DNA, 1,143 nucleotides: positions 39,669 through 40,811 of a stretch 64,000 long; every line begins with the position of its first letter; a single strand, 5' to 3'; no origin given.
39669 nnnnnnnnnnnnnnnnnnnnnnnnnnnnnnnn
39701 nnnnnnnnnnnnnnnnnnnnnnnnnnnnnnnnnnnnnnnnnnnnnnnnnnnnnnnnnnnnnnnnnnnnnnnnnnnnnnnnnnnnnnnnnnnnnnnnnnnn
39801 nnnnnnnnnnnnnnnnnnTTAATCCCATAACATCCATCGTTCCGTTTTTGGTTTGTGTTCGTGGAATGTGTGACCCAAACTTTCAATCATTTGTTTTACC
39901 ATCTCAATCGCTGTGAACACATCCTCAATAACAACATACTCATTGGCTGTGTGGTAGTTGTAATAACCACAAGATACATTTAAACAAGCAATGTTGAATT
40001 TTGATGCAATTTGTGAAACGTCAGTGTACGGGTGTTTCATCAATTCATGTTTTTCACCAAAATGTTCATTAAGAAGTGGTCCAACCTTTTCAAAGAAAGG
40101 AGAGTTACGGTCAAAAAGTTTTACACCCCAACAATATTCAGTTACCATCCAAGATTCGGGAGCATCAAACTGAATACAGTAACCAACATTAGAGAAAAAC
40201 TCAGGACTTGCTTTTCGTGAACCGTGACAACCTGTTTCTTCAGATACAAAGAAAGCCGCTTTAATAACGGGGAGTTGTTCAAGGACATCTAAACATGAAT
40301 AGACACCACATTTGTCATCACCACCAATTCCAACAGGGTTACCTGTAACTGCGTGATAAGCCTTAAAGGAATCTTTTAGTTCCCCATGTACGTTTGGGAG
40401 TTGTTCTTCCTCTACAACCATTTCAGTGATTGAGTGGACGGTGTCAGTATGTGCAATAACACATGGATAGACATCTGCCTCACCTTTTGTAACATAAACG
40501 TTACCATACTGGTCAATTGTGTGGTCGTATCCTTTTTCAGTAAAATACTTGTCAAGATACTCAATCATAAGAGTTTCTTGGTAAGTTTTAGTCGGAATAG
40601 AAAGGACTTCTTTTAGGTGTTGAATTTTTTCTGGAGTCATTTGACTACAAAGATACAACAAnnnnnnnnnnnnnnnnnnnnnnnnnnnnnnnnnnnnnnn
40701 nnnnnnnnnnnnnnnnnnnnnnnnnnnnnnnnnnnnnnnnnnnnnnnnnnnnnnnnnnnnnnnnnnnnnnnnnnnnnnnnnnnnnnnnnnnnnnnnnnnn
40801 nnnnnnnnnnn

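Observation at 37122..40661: N-domain-less ClpC-like unfoldase divergent from a UVR-motif protein and convergent with a zinc peptidase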

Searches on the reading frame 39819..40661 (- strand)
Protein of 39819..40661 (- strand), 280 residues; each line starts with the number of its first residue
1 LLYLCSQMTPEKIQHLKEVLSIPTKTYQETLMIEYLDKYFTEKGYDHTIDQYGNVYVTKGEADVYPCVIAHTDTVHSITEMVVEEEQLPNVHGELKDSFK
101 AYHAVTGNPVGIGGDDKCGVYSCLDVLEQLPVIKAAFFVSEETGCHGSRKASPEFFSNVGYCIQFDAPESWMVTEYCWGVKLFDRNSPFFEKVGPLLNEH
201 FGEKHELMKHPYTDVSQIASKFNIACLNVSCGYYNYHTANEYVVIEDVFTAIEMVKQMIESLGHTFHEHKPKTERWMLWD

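Call 3: search_protein_families(library=pfam, proteins=[window:39819-40661:-], max_evalue=0.01)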
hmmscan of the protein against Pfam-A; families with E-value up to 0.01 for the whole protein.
window:39819-40661:- (280 aa): 2 families
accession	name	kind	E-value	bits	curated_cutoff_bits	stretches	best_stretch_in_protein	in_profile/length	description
PF01546.33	Peptidase_M20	-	3.6e-06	27.5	24.6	1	70-260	4-205/206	Peptidase family M20/M25/M40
PF05343.19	Peptidase_M42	-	0.00075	19.1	23.2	0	114-253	133-291/292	M42 glutamyl aminopeptidase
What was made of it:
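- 39819..40661 (-): Lid-less clan-MH (M20/M42-like) di-zinc exopeptidase, convergent with the ClpC-like gene; likely start at 40640. Pfam M20 above cut-off (call 3).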

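Call 4: search_protein_families(library=ncbifam, proteins=[window:39819-40661:-], max_evalue=0.01)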
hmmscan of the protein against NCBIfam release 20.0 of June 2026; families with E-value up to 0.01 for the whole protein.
window:39819-40661:- (280 aa): 12 families
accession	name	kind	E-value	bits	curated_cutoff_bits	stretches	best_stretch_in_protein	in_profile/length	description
TIGR01902.1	dapE-lys-deAc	subfamily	2.9e-09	36.7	163.1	1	15-88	2-75/340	N-acetyl-ornithine/N-acetyl-lysine deacetylase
NF003367.0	PRK04443.1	equivalog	6.1e-08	32.4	363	1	7-87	4-84/349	[LysW]-lysine hydrolase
NF009555.0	PRK13004.1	equivalog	7.3e-08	31.7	321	1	10-76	15-82/399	YgeY family selenium metabolism-linked hydrolase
TIGR01883.1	PepT-like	hypoth_equivalog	1.5e-07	30.8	274.25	1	213-260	315-361/361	peptidase T-like protein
NF003976.0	PRK05469.1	subfamily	7.2e-07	28.4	255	1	213-261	357-404/409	tripeptide aminopeptidase PepT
TIGR01893.1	aa-his-dipept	subfamily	2.5e-06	26.5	343.75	1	14-173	8-170/478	beta-Ala-His dipeptidase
NF006404.0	PRK08652.1-2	equivalog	3.8e-06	26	348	1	13-79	4-70/332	acetylornithine deacetylase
NF009920.0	PRK13381.1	subfamily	2.7e-05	23.2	293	0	216-261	363-407/412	peptidase T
NF011600.0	PRK15026.1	equivalog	4.3e-05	22.4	991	1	6-137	5-137/485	cytosol nonspecific dipeptidase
NF006365.0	PRK08588.1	subfamily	0.00023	20.6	289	0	10-53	7-50/383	succinyl-diaminopimelate desuccinylase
NF001747.0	PRK00466.1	equivalog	0.00054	18.8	288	1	14-87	13-84/346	N-acetyl-lysine deacetylase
TIGR03526.1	selenium_YgeY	hypoth_equivalog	0.00062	18.7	321.5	0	9-76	12-80/395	YgeY family selenium metabolism-linked hydrolase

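Call 28: search_protein_families(library=phrogs, proteins=[window:39819-40661:-], max_evalue=0.001)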
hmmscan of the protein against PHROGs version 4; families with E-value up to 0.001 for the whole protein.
window:39819-40661:- (280 aa): 4 families
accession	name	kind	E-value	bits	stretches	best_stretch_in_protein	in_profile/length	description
phrog_4191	-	other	1.2e-42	147.2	1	13-276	5-258/342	peptidase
phrog_34186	-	unknown function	5e-15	56.7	1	53-261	55-247/368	-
phrog_21791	-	other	2.1e-05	25.3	1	34-243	20-232/348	peptidase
phrog_18553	-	unknown function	7.3e-05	22.8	1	6-137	5-137/485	-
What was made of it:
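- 39819..40661 (-): PHROG 4191 at E 1e-42 (call 28).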

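Call 29: search_dna_similar(query=window:39819-40661:-, collection=phages, mode=protein, max_rows=30)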
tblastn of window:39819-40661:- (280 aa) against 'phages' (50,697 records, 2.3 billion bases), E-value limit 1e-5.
Records with a match: 298; places in all: 301; records where one place covers at least 80% of the query: 286.
Best place of each record, by identity: <60% 298.
By first word of the organism name: Klebsiella 185; Pectobacterium 48; Bacillus 28; Vibrio 8; Cellulophaga 7; Enterococcus 7; Brevibacillus 3; uncultured 2; Escherichia 2; Shigella 2; and 6 more.
By host as written in the record: Klebsiella pneumoniae 114; Pectobacterium atrosepticum DSM18077 33; - 18; Bacillus anthracis Sterne 10; Klebsiella pneumoniae 1210 6; Klebsiella pneumoniae OMCS-22-1557 6; Bacillus anthracis 5; Cellulophaga sp. HaHa_2_95 4; and 68 more.
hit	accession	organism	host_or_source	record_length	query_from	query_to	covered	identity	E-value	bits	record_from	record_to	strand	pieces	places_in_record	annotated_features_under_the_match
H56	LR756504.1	uncultured phage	metagenomic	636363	13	270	92%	40.2%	8e-44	164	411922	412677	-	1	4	record has no annotation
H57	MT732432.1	Cellulophaga phage Calle_1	Cellulophaga sp. HaHa_2_95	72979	5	274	96%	35.1%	2e-37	145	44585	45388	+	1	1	peptidase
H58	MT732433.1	Cellulophaga phage Calle_2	Cellulophaga sp. HaHa_2_95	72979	5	274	96%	35.1%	2e-37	145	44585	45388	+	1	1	peptidase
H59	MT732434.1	Cellulophaga phage Calle_3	Cellulophaga sp. HaHa_2_95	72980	5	274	96%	35.1%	2e-37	145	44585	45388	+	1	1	peptidase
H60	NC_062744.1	Cellulophaga phage Calle_1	Cellulophaga sp. HaHa_2_95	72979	5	274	96%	35.1%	2e-37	145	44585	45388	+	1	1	peptidase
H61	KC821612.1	Cellulophaga phage phi40:1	Cellulophaga baltica NN015840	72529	5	274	96%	34.8%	1e-37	146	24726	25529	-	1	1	peptidase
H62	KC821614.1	Cellulophaga phage phi38:1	Cellulophaga baltica NN016038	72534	5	274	96%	34.8%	1e-37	146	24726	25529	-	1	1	peptidase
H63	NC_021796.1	Cellulophaga phage phi38:1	Cellulophaga baltica NN016038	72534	5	274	96%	34.8%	1e-37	146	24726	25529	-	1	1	peptidase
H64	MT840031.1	Bacteriophage sp.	human fecal samples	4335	13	266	91%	32.2%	6e-28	118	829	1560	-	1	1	record has no annotation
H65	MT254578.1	Bacillus phage Izhevsk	Bacillus cereus VKM B-370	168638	8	277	96%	27.7%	7e-14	77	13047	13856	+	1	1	putative metallo-aminopeptidase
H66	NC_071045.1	Bacillus phage Izhevsk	Bacillus cereus VKM B-370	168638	8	277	96%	27.7%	7e-14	77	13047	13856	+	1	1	peptidase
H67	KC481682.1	Bacillus phage vB_BanS-Tsamsa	Bacillus anthracis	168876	8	277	96%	27.7%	8e-14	77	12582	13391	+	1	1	hypothetical protein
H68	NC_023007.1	Bacillus phage vB_BanS-Tsamsa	Bacillus anthracis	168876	8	277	96%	27.7%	8e-14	77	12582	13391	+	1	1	peptidase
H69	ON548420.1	Bacillus phage vB_BanS-Thrax4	Bacillus anthracis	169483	8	277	96%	27.7%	3e-13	76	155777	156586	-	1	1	aminopeptidase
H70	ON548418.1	Bacillus phage vB_BanS-Thrax2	Bacillus anthracis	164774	8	277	96%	27.5%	2e-13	76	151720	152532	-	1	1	aminopeptidase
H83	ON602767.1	Klebsiella phage VLCpiA1i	Klebsiella pneumoniae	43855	13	277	95%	26.3%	4e-7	57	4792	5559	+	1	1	peptidase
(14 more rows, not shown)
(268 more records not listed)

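Call 64: search_solved_structures(query=window:39819-40661:-, max_evalue=1, show_alignments=2)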
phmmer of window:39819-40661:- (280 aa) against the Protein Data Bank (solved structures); distinct sequences matched with E-value up to 1: 15.
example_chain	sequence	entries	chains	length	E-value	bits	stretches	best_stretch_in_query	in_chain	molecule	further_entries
3gb0_A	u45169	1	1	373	4.8e-06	29.1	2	13-167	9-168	Peptidase T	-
3mru_A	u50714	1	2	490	0.0012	21.3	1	14-147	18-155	Aminoacyl-histidine dipeptidase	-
5xoy_A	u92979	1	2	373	0.0031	19.9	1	11-77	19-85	[LysW]-lysine hydrolase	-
1fno_A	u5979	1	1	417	0.0032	19.9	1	213-261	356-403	PEPTIDASE T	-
1vix_A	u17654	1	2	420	0.01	18.2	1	213-260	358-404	Peptidase T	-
2qyv_A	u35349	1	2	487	0.022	17.2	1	14-187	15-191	Xaa-His dipeptidase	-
1y0r_A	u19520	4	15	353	0.023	17.1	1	110-208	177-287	Frv operon protein FrvX | Tetrahedral aminopeptidase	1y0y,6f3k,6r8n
1xfo_A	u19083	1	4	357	0.023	17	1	110-208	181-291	Frv operon protein FrvX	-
3ct9_A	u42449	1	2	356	0.031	16.6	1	3-76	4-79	Acetylornithine deacetylase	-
3rza_A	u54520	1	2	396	0.04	16.3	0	107-167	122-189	tripeptidase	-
4q7a_A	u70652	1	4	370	0.067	15.5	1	6-77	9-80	N-acetyl-ornithine/N-acetyl-lysine deacetylase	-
2cf4_A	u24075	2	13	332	0.14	14.5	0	13-87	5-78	PROTEIN PH0519 | COBALT-ACTIVATED PEPTIDASE TET1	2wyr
2gre_A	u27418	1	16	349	0.18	14.1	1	8-82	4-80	Deblocking aminopeptidase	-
6ehr_F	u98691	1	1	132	0.42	12.9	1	189-255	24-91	Ras-related GTP-binding protein A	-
5x6v_F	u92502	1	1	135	0.44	12.9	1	189-255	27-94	Ras-related GTP-binding protein A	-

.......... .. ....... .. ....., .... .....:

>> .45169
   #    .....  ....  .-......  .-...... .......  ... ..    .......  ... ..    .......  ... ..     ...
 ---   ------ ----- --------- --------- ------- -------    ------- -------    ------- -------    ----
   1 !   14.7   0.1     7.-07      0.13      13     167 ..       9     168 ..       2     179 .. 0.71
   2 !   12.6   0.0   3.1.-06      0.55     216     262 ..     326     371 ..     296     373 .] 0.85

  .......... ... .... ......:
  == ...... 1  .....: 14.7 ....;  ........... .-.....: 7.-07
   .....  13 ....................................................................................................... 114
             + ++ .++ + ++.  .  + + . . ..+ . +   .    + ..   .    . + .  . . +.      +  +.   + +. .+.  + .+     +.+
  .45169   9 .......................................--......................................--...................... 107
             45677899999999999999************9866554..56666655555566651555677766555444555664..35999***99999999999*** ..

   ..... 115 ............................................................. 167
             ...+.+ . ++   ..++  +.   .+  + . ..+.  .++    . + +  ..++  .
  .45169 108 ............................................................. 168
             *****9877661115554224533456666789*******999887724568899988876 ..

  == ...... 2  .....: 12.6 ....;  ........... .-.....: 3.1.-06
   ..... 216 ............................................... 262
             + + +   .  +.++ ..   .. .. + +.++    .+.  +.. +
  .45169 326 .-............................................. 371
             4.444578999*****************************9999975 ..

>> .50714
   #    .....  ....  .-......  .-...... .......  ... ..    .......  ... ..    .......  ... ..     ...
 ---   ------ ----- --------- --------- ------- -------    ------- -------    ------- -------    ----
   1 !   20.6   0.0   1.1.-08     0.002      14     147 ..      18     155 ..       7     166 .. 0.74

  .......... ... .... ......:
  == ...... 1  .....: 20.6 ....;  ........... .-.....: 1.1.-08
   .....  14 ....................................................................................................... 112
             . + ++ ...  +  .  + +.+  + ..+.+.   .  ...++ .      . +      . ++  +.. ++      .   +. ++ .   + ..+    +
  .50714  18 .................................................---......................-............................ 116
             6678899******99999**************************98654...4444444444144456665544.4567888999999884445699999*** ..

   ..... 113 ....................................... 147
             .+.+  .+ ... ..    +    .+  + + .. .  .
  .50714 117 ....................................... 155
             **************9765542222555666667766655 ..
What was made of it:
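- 39819..40661 (-): Matches PepT in two pieces that skip the lid domain (call 64).
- On Peptidase M20 (clan MH): About 150 residues of the chain are skipped (call 64).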

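Call 65: find_homologous_proteins(query=window:39819-40661:-, max_evalue=0.00001)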
Query window:39819-40661:- (280 aa): 3068 proteins with E <= 0.00001 among 3238 candidates; the best 120 are listed.
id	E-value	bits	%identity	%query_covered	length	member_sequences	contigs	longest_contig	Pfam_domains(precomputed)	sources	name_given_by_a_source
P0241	4.7e-147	507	76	99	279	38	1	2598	PF01546.34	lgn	-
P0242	3.2e-143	494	77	97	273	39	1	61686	PF01546.34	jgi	jgi:tripeptide aminopeptidase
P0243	8.7e-137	473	72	97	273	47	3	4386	PF01546.34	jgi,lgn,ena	jgi:putative aminopeptidase FrvX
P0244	9.9e-136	470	73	97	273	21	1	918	-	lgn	-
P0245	6.3e-135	467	73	98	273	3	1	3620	-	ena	-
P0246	4.7e-130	451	71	96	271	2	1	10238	PF01546.34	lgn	-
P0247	7.4e-120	418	68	94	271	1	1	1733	-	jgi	-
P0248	7.7e-120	417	99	55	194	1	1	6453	-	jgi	-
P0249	5.3e-119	415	70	89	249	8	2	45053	-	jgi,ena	jgi:tripeptide aminopeptidase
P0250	2.2e-110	386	94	63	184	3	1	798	-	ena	-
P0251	1.2e-109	384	66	94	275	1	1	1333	PF01546.34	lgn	-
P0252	5.7e-102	359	96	56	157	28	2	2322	-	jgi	jgi:putative aminopeptidase FrvX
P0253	1.5e-101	357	60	95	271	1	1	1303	PF01546.34,PF05343.20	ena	-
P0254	1.0e-100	355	59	95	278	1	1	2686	-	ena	-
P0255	1.1e-100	355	59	95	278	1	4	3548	-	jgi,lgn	-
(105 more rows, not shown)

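Call 78: predict_structure(alignment_id=A4)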
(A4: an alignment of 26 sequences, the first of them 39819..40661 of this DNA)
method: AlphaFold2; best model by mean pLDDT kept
length: 280 residues; sequences in the alignment: 26
mean_pLDDT: 88.1   pTM: 0.89
mean pLDDT of the five models: 88.1, 88.1, 87.5, 85.3, 77.8
residues with pLDDT >= 90: 179; 70-90: 75; 50-70: 13; < 50: 13
segments of 3 or more residues with pLDDT < 50: 1-5, 142-144, 277-280
pLDDT, mean of each block of 10 residues (from residue 1): 61 96 84 96 96 94 97 82 96 94 95 92 97 92 67 96 84 84 91 93 81 86 91 91 95 96 88 52
secondary structure, 60 per line:
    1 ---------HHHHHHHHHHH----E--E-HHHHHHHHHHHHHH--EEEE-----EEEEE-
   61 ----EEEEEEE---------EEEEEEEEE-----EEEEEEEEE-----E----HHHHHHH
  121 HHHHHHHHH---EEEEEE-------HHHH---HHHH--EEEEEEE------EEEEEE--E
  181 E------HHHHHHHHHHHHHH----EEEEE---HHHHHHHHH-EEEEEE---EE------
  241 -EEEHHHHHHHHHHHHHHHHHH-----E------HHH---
elements in order: H10-20 H30-43 E46-49 E55-59 E65-71 E81-89 E95-103 H114-129 E133-138 H146-149 H153-156 E159-165 E172-177 H188-201 E206-210 H214-222 E224-229 E242-244 H245-262

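Call 82: fold_search(model_id=the predicted structure, library=pdb)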
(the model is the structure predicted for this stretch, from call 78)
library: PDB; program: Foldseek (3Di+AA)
matches with E <= 10: 1121; with E <= 0.001: 183
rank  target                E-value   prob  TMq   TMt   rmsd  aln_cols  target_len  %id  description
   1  1vix_B                1.0e-11  1.00  0.66  0.46  15.1       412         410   12  Crystal structure of a putative peptidase T (released 2003-12-30)
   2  1fno                  1.2e-11  1.00  0.66  0.47  15.2       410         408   13  PEPTIDASE T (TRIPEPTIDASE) (released 2002-03-13)
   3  2wyr_F                1.3e-11  1.00  0.59  0.51  10.3       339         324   16  3-D structure of PhTET1-12s, dodecamer in the asymmetric unit (released 2010-12-01)
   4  1vix_A                1.6e-11  1.00  0.67  0.47  14.8       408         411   12  Crystal structure of a putative peptidase T (released 2003-12-30)
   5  3ife_A                1.6e-11  1.00  0.66  0.46   9.8       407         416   14  1.55 Angstrom Resolution Crystal Structure of Peptidase T (pepT-1) from Bacillus anthracis str. 'Ames Ancestor'. (released 2009-08-04)
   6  3gb0                  1.8e-11  1.00  0.71  0.55   5.5       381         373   15  Crystal structure of aminopeptidase PepT (NP_980509.1) from Bacillus cereus ATCC 10987 at 2.04 A resolution (released 2009-03-03)
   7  2wyr_B                2.2e-11  1.00  0.62  0.54  10.0       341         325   15  3-D structure of PhTET1-12s, dodecamer in the asymmetric unit (released 2010-12-01)
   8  2gre_P                5.5e-11  1.00  0.56  0.52   9.2       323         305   14  Crystal structure of Deblocking aminopeptidase from Bacillus cereus (released 2006-05-23)
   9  2gre_K                6.2e-11  1.00  0.57  0.53  10.1       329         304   14  Crystal structure of Deblocking aminopeptidase from Bacillus cereus (released 2006-05-23)
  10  2gre_A                7.5e-11  1.00  0.56  0.51  10.0       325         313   14  Crystal structure of Deblocking aminopeptidase from Bacillus cereus (released 2006-05-23)
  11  3mru_A                8.5e-11  1.00  0.46  0.27   7.5       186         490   21  Crystal Structure of Aminoacylhistidine Dipeptidase from Vibrio alginolyticus (released 2010-09-01)
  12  2wyr_A                9.0e-11  1.00  0.58  0.51  10.1       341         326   17  3-D structure of PhTET1-12s, dodecamer in the asymmetric unit (released 2010-12-01)
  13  2gre_B                9.0e-11  1.00  0.57  0.52   9.4       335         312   14  Crystal structure of Deblocking aminopeptidase from Bacillus cereus (released 2006-05-23)
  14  2gre_C                9.0e-11  1.00  0.57  0.53   9.3       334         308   14  Crystal structure of Deblocking aminopeptidase from Bacillus cereus (released 2006-05-23)
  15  2qyv_A                1.0e-10  1.00  0.73  0.45   5.9       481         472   11  Crystal structure of putative Xaa-His dipeptidase (YP_718209.1) from Haemophilus somnus 129PT at 2.11 A resolution (released 2007-08-28)
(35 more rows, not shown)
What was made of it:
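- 39819..40661 (-): AF2 pLDDT 88 with Foldseek matches to PepT, TET and DapE at E about 1e-11 (calls 78, 82).
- On Peptidase M20 (clan MH): Fold matches to PepT, TET and DapE (call 82).
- On Peptidase M42 (TET): The fold is nevertheless similar (call 82).
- Checked: The AF2 model has pLDDT 88, and its best Foldseek matches are PepT, TET and DapE (calls 78, 82).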

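Call 85: get_annotated_region(hit=H61, flank=5000)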
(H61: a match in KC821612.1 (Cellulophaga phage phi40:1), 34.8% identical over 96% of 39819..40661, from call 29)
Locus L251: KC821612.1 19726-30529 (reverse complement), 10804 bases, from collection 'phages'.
description: Cellulophaga phage phi40:1, complete genome.
organism: Cellulophaga phage phi40:1 (NCBI taxid 1327975)
taxonomy: Viruses; Duplodnaviria; Heunggongvirae; Uroviricota; Caudoviricetes; Pervagoviridae; Callevirus
host: Cellulophaga baltica NN015840; source: seawater; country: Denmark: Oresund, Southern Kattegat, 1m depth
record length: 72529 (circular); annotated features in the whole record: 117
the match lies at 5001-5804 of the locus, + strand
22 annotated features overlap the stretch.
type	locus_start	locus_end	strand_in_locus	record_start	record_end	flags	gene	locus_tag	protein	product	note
CDS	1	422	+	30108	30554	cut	-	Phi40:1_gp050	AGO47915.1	hypothetical protein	-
CDS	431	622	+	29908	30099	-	-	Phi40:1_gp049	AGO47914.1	hypothetical protein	-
CDS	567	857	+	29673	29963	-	-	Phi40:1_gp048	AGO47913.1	hypothetical protein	-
CDS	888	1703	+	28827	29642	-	-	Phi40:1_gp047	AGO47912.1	hypothetical protein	-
tRNA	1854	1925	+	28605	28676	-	-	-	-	tRNA-Glu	-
CDS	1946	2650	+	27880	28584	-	-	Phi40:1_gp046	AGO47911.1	hypothetical protein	-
CDS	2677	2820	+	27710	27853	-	-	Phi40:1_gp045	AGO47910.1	hypothetical protein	-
CDS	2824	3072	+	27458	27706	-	-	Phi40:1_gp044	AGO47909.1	hypothetical protein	-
CDS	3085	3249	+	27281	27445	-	-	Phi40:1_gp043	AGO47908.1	hypothetical protein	-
CDS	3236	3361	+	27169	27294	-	-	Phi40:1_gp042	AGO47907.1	hypothetical protein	-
CDS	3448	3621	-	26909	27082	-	-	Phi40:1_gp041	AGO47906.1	hypothetical protein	-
CDS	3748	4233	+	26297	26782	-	-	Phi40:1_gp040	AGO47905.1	putative phosphoribosyl transferase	annotation based on sequence similarity to Pfam PF00156.22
CDS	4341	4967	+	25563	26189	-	-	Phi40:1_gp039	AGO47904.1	hypothetical protein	-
CDS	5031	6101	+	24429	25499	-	-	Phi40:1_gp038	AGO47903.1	peptidase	annotation based on sequence similarity to NCBI YP_003988844, CDD cl14876, and Pfam PF01546.23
CDS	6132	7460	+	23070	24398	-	-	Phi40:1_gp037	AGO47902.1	hypothetical protein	-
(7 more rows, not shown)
